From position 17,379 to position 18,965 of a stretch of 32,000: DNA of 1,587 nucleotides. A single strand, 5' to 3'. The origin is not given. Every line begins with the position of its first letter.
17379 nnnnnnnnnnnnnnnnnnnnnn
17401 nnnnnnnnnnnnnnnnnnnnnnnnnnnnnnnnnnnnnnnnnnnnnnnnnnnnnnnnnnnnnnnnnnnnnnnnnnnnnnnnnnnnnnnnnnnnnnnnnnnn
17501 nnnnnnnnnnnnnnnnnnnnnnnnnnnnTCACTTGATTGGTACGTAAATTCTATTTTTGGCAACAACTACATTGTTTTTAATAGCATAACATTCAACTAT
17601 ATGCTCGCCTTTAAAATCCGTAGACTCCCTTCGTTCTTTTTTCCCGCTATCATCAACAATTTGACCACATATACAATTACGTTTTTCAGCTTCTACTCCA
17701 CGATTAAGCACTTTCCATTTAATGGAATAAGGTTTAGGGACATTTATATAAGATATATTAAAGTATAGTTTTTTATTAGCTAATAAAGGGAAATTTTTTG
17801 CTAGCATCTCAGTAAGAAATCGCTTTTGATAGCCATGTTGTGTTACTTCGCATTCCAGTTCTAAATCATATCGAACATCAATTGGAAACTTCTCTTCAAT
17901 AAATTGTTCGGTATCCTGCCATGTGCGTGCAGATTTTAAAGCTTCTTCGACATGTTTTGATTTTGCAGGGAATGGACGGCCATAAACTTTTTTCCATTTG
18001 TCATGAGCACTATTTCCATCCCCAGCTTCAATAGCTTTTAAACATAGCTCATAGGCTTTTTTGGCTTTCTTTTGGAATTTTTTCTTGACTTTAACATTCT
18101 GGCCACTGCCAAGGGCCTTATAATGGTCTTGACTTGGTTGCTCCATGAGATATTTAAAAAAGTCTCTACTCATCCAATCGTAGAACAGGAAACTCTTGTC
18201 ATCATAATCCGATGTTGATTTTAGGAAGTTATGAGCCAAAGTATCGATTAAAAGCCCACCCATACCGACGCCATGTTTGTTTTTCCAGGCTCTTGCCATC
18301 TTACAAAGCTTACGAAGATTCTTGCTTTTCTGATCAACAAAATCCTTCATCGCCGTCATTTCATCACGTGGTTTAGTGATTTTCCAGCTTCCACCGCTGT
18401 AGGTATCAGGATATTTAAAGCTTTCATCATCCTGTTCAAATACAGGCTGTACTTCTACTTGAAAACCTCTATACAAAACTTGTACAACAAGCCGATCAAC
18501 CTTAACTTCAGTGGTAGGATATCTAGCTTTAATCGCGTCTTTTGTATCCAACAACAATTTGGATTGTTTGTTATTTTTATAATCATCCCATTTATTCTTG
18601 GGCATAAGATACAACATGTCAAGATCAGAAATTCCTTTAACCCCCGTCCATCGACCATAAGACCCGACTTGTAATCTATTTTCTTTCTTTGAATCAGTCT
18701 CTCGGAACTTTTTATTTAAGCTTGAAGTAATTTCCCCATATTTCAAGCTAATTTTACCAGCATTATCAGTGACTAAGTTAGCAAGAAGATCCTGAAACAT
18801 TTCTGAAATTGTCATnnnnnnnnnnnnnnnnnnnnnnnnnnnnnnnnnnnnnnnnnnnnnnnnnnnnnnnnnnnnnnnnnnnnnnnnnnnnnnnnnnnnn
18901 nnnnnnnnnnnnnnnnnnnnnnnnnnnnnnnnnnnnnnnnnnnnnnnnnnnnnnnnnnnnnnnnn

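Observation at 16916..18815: SMODS nucleotidyltransferase with AGS-C-like tail, translationally coupled to a SLATT membrane effector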

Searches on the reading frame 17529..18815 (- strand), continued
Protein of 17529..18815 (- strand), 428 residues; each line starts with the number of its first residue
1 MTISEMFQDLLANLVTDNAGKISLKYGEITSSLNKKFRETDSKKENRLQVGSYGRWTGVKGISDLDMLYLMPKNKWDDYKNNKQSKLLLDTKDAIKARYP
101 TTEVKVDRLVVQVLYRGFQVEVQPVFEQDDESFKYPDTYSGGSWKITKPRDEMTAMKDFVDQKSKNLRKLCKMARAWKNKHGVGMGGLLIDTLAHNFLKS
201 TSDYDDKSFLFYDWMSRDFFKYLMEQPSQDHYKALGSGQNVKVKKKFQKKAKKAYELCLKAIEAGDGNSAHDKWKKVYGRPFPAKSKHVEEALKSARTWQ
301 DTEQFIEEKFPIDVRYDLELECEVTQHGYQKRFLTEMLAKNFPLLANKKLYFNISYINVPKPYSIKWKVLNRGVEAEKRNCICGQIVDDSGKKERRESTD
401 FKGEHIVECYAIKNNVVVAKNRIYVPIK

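Call 31: find_related_loci(query=window:17529-18815:-, collection=genome_contigs, flank=6000)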
Query window:17529-18815:- (428 aa) in genome_contigs; peptide patterns used: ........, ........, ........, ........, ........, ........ (x = any residue, [..] = any of these).
49 stretches matched a pattern; 16 encode a relative of the query (tblastn E <= 1e-3); 16 distinct loci.
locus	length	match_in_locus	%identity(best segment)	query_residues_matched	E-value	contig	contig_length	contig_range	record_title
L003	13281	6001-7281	72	1-428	0e+0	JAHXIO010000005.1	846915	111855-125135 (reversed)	MAG: Candidatus Thiodiazotropha sp. (ex Monitilora ramsayi) isolate L094_Th1 c_000000000001, whole genome shotgun sequen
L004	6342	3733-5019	71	1-428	0e+0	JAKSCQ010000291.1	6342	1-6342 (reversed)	MAG: Pseudomonadales bacterium isolate MAG.298 k141_5812160, whole genome shotgun sequence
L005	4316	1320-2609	67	1-427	0e+0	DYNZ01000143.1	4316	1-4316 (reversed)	MAG TPA_asm: Leptospira biflexa isolate SulCav_GS09_5_45_42 SulCav_GS09_5_31254_length_4316_cov_19_446139, whole genome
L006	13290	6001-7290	68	1-428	0e+0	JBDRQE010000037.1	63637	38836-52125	MAG: Pseudomonadota bacterium isolate MEGAHIT-group-2.20 k141_804572, whole genome shotgun sequence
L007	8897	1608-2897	66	1-428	0e+0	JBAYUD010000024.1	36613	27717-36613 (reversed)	MAG: Desulfurivibrionaceae bacterium isolate SO_2016_LW3_26 scaffold01768_LW162_2016, whole genome shotgun sequence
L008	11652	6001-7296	62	1-428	0e+0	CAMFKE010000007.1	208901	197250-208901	MAG: uncultured Opitutae bacterium isolate SRR12456167_bin.5_metaWRAP_v1.3_MAG genome assembly, contig: ERZ12289971.25,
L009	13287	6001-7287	66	1-428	0e+0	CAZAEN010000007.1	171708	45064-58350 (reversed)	MAG TPA_asm: uncultured Methylophilaceae bacterium isolate SRP286056_co2_262 genome assembly, contig: NODE_60_length_171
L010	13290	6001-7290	63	1-428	2e-177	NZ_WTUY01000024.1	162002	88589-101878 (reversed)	Alcanivorax sp. DP30 C205, whole genome shotgun sequence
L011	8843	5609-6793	67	35-427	6e-172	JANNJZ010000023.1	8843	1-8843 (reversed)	MAG: Pyrinomonadaceae bacterium isolate SOY_4_C_metabat_258 SOY_4_C_k141_1716619, whole genome shotgun sequence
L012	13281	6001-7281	60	1-428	3e-170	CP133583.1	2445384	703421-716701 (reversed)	Orbaceae bacterium ac157xtp chromosome, complete genome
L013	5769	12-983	70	106-428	3e-150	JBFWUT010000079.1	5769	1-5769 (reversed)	MAG: Candidatus Berkiella sp. isolate CA_2019_TPBF_77 NODE_53468_length_5769_cov_3.626374_TPBF, whole genome shotgun seq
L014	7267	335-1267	59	121-428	4e-123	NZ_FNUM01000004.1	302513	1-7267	Alcanivorax sp. DSM 26293, whole genome shotgun sequence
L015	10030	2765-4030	47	1-427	6e-111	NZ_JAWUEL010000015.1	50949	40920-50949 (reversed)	Actinotignum sp. SLA_B059 NODE_15_length_50949_cov_33.5037, whole genome shotgun sequence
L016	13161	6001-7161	23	46-422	1e-12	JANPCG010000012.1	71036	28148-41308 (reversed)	MAG: Candidatus Kaiserbacteria bacterium isolate VAR_78_metabat_560 VAR_78_k141_3243946, whole genome shotgun sequence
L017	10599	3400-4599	23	45-428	5e-11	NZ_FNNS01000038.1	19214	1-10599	Aequorivita viscosa strain CGMCC 1.11023, whole genome shotgun sequence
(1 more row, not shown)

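Call 37: search_protein_families(library=pfam, proteins=[L011:6868-7449:+, L012:5414-6001:+, L015:2211-2765:+, L014:1285-2550:+], max_evalue=0.01)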
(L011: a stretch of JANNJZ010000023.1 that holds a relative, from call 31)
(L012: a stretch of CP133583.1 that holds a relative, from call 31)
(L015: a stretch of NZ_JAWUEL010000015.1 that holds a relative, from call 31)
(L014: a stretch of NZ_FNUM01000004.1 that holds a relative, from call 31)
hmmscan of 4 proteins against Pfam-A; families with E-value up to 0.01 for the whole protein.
L011:6868-7449:+ (193 aa): 1 family
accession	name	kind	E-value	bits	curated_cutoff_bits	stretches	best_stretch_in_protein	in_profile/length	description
PF18186.6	SLATT_4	-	7.8e-73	244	27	1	17-181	1-165/165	SMODS and SLOG-associating 2TM effector domain family 4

L012:5414-6001:+ (195 aa): 2 families
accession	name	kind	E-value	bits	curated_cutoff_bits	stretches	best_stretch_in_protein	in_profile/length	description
PF18186.6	SLATT_4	-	2.4e-58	196.9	27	1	11-174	1-165/165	SMODS and SLOG-associating 2TM effector domain family 4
PF18160.6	SLATT_5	-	0.00052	19.9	29.5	1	14-145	4-135/192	SMODS and SLOG-associating 2TM effector domain family 5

L015:2211-2765:+ (184 aa): 1 family
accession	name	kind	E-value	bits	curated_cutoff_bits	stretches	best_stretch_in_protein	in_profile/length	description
PF18186.6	SLATT_4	-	1.7e-35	122.6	27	1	14-177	3-162/165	SMODS and SLOG-associating 2TM effector domain family 4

L014:1285-2550:+ (421 aa): 1 family
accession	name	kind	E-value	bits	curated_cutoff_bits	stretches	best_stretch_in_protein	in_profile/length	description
PF19658.4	DUF6161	-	6.2e-33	114.5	27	1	184-401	4-213/216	Family of unknown function (DUF6161)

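Call 43: search_solved_structures(query=A1, max_evalue=1)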
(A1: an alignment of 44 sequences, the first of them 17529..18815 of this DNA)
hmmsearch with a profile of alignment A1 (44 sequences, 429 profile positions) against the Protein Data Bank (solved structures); distinct sequences matched with E-value up to 1: 12.
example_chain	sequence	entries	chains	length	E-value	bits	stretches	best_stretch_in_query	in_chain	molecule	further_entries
6p8u_A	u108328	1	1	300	5.2e-13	51.9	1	2-182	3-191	Nucleotidyltransferase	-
6p82_A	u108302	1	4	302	5.5e-13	51.8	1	2-182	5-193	Nucleotidyltransferase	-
6p8j_C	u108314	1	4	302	3.5e-11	45.9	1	2-182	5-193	Nucleotidyltransferase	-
9sa4_A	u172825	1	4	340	8.8e-07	31.4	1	48-289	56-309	CD-NTase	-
9sa5_A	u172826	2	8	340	1.9e-06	30.3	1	48-289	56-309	CD-NTase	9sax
9ntn_G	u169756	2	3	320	1.3e-05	27.5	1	3-225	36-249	CdnD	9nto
9h1z_A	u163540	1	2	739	0.039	16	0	27-102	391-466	2'-5'-oligoadenylate synthase 2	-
7ljl_A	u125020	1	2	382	0.23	13.5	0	124-284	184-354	Cyclic AMP-AMP-GMP synthase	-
7d48_A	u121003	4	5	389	0.26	13.3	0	124-284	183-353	Cyclic AMP-AMP-GMP synthase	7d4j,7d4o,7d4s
7d4u_A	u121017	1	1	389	0.31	13.1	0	124-284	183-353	Cyclic AMP-AMP-GMP synthase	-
8x6g_H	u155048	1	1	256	0.31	13.1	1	7-61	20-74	RNA polymerase sigma factor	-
7to3_C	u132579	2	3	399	0.36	12.9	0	127-284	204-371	Cyclic AMP-AMP-GMP synthase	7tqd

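Call 50: predict_structure(alignment_id=A3)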
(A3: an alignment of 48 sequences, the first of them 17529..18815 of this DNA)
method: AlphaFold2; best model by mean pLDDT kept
length: 428 residues; sequences in the alignment: 48
mean_pLDDT: 72.5   pTM: 0.54
mean pLDDT of the five models: 72.5, 71.7, 70.6, 67.0, 66.0
residues with pLDDT >= 90: 71; 70-90: 215; 50-70: 71; < 50: 71
segments of 3 or more residues with pLDDT < 50: 14-66, 283-299
pLDDT, mean of each block of 10 residues (from residue 1): 56 41 34 35 36 32 47 82 85 74 76 63 78 70 69 64 72 81 80 89 74 90 94 81 88 95 76 82 41 32 78 87 78 86 84 93 91 76 80 84 87 87 88
secondary structure, 60 per line:
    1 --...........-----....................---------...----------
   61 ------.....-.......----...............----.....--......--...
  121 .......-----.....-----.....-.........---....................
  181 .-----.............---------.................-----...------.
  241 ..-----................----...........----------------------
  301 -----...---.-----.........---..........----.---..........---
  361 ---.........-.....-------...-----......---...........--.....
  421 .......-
elements in order: H3-13 H19-38 E48-50 E67-71 H73-79 H84-98 E103-107 E110-115 E118-127 E133-137 E143-147 H149-157 H161-181 H187-199 H209-225 E231-233 E240-242 H248-263 H268-278 E318-326 E330-333 H334-339 E348-357 E364-372 H374-378 E386-388 E394-399 E403-413 E416-427

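Call 53: fold_search(model_id=the predicted structure, library=pdb)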
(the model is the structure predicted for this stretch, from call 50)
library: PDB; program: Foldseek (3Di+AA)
matches with E <= 10: 1510; with E <= 0.001: 60
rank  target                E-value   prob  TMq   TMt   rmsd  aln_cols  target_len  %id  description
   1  6p8u_A                8.4e-10  1.00  0.48  0.66   5.0       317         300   20  Structure of P. aeruginosa ATCC27853 CdnD:HORMA2:Peptide 1 complex (released 2019-12-25)
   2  6p82_A                1.7e-09  1.00  0.49  0.67   5.0       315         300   19  Structure of P. aeruginosa ATCC27853 CdnD, Apo form 1 (released 2019-12-25)
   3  6p82_D                2.0e-09  1.00  0.49  0.66   4.9       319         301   20  Structure of P. aeruginosa ATCC27853 CdnD, Apo form 1 (released 2019-12-25)
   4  9ntn_G                7.9e-08  1.00  0.42  0.55   5.7       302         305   17  Structure of Cap10-CdnD complex containing NDG modification (released 2025-05-07)
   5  6u7b_A                1.5e-07  1.00  0.47  0.62   4.7       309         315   18  Structure of E. coli MS115-1 CdnC:HORMA-deltaN complex (released 2019-12-25)
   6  6p8v_G                2.6e-07  1.00  0.51  0.65   4.8       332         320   16  Structure of E. coli MS115-1 HORMA:CdnC:Trip13 complex (released 2019-12-25)
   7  6p80                  4.1e-07  1.00  0.43  0.56   8.6       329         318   16  Structure of E. coli MS115-1 CdnC + ATP (released 2019-12-25)
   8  9ntn_H                4.1e-07  1.00  0.34  0.46  10.0       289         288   17  Structure of Cap10-CdnD complex containing NDG modification (released 2025-05-07)
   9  7ljo                  4.3e-07  1.00  0.44  0.62   6.2       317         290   16  Structure of the Bacteroides fragilis CD-NTase CdnB in complex with ADP (released 2021-06-02)
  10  4xj6                  6.8e-07  1.00  0.37  0.42   5.8       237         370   13  Crystal structure of Escherichia coli DncV 3'-deoxy GTP bound form (released 2015-04-29)
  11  8yse                  2.5e-06  1.00  0.42  0.53   8.4       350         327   12  Crystal structure of the Deinococcus wulumuqiensis CD-NTase DwCdnB in complex with dATP (released 2025-01-29)
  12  4ty0_B                3.0e-06  1.00  0.37  0.43   6.4       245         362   16  Crystal structure of Vibrio cholerae DncV cyclic AMP-GMP synthase in complex with linear intermediate 5' pppA(3',5')pG (released 2014-08-13)
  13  8ysi                  3.5e-06  1.00  0.41  0.51   8.5       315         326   13  Crystal structure of the Deinococcus wulumuqiensis CD-NTase DwCdnB in complex with UTP (released 2025-01-29)
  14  7d4s                  3.7e-06  1.00  0.49  0.60   5.9       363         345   12  apo-form cyclic trinucleotide synthase CdnD (released 2021-03-17)
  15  4txz_B                4.4e-06  1.00  0.39  0.45   4.5       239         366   16  Crystal structure of Vibrio cholerae DncV cyclic AMP-GMP synthase in complex with nonhydrolyzable GTP (released 2014-08-13)
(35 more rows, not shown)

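Call 55: search_protein_families(library=ncbifam, proteins=[window:17529-18815:-], max_evalue=0.01)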
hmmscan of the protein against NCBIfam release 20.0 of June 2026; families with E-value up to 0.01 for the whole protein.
window:17529-18815:- (428 aa): 4 families
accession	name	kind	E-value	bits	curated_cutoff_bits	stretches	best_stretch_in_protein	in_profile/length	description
NF041117.1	CBASS_cyclase_b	equivalog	2.4e-31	109.4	200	1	40-279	31-275/275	CBASS oligonucleotide cyclase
NF041116.1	CBASS_cyclase_a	equivalog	7.2e-11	41.7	200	1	12-226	12-234/317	CBASS oligonucleotide cyclase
NF041078.1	cGAS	equivalog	9.2e-06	25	150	1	68-283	149-339/339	CBASS cGAMP synthase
TIGR03671.1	cca_archaeal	equivalog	0.0012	17.7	281.3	1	24-128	21-121/410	CCA tRNA nucleotidyltransferase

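Call 68: search_dna_similar(query=window:17529-18815:-, collection=phages, mode=protein, max_rows=10)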
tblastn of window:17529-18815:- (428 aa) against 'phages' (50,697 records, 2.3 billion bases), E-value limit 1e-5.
Records with a match: 3; places in all: 3; records where one place covers at least 80% of the query: 0.
Best place of each record, by identity: <60% 3.
By first word of the organism name: Listeria 2; Enterococcus 1.
By host as written in the record: Listeria monocytogenes 2; Enterococcus faecalis 1.
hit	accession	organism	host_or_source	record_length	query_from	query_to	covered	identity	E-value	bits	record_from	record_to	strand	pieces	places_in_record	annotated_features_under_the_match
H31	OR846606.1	Enterococcus phage Efs 1-1-1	Enterococcus faecalis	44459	135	427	68%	29.1%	3e-18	93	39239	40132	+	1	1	record has no annotation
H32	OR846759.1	Listeria phage LM 4-11-1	Listeria monocytogenes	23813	22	198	41%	28.9%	4e-18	93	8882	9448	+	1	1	record has no annotation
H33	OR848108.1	Listeria phage LM 4-14-1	Listeria monocytogenes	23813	22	198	41%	28.9%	4e-18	93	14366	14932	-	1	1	record has no annotation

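Call 70: find_encoding_contigs(protein=window:17529-18815:-, flank=8000, max_places=3)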
Protein window:17529-18815:- (428 aa): no gene with exactly this product is on record in the collection.

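Call 71: find_encoding_contigs(protein=P0030, flank=6000, max_places=6)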
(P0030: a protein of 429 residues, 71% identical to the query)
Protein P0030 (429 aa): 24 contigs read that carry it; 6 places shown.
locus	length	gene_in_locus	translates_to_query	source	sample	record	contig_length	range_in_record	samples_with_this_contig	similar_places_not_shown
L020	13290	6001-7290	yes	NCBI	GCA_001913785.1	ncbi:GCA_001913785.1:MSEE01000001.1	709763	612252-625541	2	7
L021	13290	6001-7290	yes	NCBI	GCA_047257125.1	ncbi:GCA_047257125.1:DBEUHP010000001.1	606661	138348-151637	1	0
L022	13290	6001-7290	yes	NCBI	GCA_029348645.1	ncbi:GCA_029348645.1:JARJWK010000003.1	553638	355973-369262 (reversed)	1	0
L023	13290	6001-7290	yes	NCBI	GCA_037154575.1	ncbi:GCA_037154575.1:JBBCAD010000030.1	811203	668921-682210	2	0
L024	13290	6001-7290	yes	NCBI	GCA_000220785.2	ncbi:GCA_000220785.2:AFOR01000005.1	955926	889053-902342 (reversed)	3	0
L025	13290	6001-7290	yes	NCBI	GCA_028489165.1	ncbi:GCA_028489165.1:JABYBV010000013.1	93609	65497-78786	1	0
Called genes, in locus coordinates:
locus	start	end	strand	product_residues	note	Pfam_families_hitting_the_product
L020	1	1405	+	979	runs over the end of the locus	PF00078:RVT_1 (weak)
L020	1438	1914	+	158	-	-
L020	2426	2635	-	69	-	PF13744:HTH_37, PF13560:HTH_31, PF12844:HTH_19, PF01381:HTH_3, PF13443:HTH_26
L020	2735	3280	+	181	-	-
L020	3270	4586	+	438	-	PF13657:Couple_hipA, PF07804:HipA_C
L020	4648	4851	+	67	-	-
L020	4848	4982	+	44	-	-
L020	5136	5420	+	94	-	PF25212:HVO_A0114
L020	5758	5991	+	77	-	PF09954:DUF2188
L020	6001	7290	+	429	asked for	PF18144:SMODS, PF18134:AGS_C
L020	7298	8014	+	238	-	PF18160:SLATT_5 (weak), PF18169:SLATT_6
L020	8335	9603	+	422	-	-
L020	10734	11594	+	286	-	PF00763:THF_DHG_CYH, PF02882:THF_DHG_CYH_C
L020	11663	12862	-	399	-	PF01773:Nucleos_tra2_N, PF07670:Gate, PF07662:Nucleos_tra2_C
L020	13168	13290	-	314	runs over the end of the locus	PF00126:HTH_1, PF03466:LysR_substrate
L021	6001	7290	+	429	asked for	PF18144:SMODS, PF18134:AGS_C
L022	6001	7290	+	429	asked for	PF18144:SMODS, PF18134:AGS_C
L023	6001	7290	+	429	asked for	PF18144:SMODS, PF18134:AGS_C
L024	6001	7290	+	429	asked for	PF18144:SMODS, PF18134:AGS_C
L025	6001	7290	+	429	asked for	PF18144:SMODS, PF18134:AGS_C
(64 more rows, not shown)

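Call 79: search_protein_families(library=padloc, proteins=[L015:2765-4036:+, L012:6001-7284:+, L020:5758-5991:+], max_evalue=1e-20)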
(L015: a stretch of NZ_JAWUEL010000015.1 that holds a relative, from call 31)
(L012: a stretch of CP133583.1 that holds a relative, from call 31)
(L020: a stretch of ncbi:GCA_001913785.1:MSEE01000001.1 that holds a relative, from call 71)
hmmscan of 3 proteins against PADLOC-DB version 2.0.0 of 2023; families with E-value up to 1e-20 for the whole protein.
L015:2765-4036:+ (423 aa): 14 families
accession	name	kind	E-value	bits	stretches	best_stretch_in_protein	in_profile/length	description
PDLC00796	Cyclase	-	1.8e-160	533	1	1-423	1-430/432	oligonucleotide-cyclase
PDLC00792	Cyclase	-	9.9e-79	262.1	1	1-231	1-236/236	oligonucleotide-cyclase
PDLC00786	Cyclase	-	5.2e-76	253.8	1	3-280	3-291/293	oligonucleotide-cyclase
PDLC00814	Cyclase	-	9.8e-44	147.9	1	4-281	6-291/295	oligonucleotide-cyclase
PDLC00771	Cyclase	-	1e-33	114.9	1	14-247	12-261/271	oligonucleotide-cyclase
PDLC00823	Cyclase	-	2.8e-33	113.8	1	7-280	9-281/285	oligonucleotide-cyclase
PDLC00778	Cyclase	-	3.5e-33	113.1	1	288-423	317-454/455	oligonucleotide-cyclase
PDLC00804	Cyclase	-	1.1e-29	101.8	1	22-202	2-193/256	oligonucleotide-cyclase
PDLC00793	Cyclase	-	1.5e-29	101.5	1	13-420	16-458/462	oligonucleotide-cyclase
PDLC00805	Cyclase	-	1.2e-28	98.4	1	18-219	42-244/314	oligonucleotide-cyclase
PDLC00785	Cyclase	-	1.5e-25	88.3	0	289-422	316-441/443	oligonucleotide-cyclase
PDLC00770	Cyclase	-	1.2e-23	81.8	1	277-418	362-503/509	oligonucleotide-cyclase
PDLC00809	Cyclase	-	6.5e-23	79.8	1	4-282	5-294/295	oligonucleotide-cyclase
PDLC00776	Cyclase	-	2.2e-22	77.8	1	7-186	9-184/287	oligonucleotide-cyclase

L012:6001-7284:+ (427 aa): 14 families
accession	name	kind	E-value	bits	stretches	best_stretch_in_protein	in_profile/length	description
PDLC00796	Cyclase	-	1.3e-191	635.6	1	1-427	1-430/432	oligonucleotide-cyclase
PDLC00792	Cyclase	-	1e-99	330.8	1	1-234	1-236/236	oligonucleotide-cyclase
PDLC00786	Cyclase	-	2.2e-98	327.3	1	1-285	1-293/293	oligonucleotide-cyclase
PDLC00814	Cyclase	-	8.4e-56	187.5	1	3-284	5-291/295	oligonucleotide-cyclase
PDLC00771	Cyclase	-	2.1e-39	133.5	1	14-248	12-259/271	oligonucleotide-cyclase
PDLC00778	Cyclase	-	1.7e-38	130.6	1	141-427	155-454/455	oligonucleotide-cyclase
PDLC00823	Cyclase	-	2.2e-37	127.3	1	2-285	4-283/285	oligonucleotide-cyclase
PDLC00804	Cyclase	-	7.6e-34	115.5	1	22-205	2-195/256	oligonucleotide-cyclase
PDLC00793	Cyclase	-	3.7e-29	100.2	1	247-422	261-456/462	oligonucleotide-cyclase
PDLC00785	Cyclase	-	5.6e-29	99.6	0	301-424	315-439/443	oligonucleotide-cyclase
PDLC00805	Cyclase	-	8e-25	85.9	1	19-224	43-246/314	oligonucleotide-cyclase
PDLC00770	Cyclase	-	1.5e-24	84.8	1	261-422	340-503/509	oligonucleotide-cyclase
PDLC00776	Cyclase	-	3.3e-23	80.5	1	3-286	5-286/287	oligonucleotide-cyclase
PDLC00809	Cyclase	-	7.2e-23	79.6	1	1-285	2-294/295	oligonucleotide-cyclase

L020:5758-5991:+ (77 aa): 2 families
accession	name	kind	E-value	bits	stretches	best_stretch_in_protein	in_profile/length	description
PDLC04941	PDC-S16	-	3.3e-36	121.9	1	1-74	1-74/75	-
PDLC04942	PDC-S16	-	1.9e-34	116.2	1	1-74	1-74/75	-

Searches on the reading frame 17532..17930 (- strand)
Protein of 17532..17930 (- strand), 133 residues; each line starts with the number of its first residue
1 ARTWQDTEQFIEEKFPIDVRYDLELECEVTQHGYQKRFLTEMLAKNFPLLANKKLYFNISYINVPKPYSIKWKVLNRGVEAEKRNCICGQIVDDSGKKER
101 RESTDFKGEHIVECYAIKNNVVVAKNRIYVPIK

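Call 54: search_solved_structures(query=window:17532-17930:-, max_evalue=10)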
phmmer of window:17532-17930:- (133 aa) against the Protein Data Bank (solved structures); distinct sequences matched with E-value up to 10: 0.
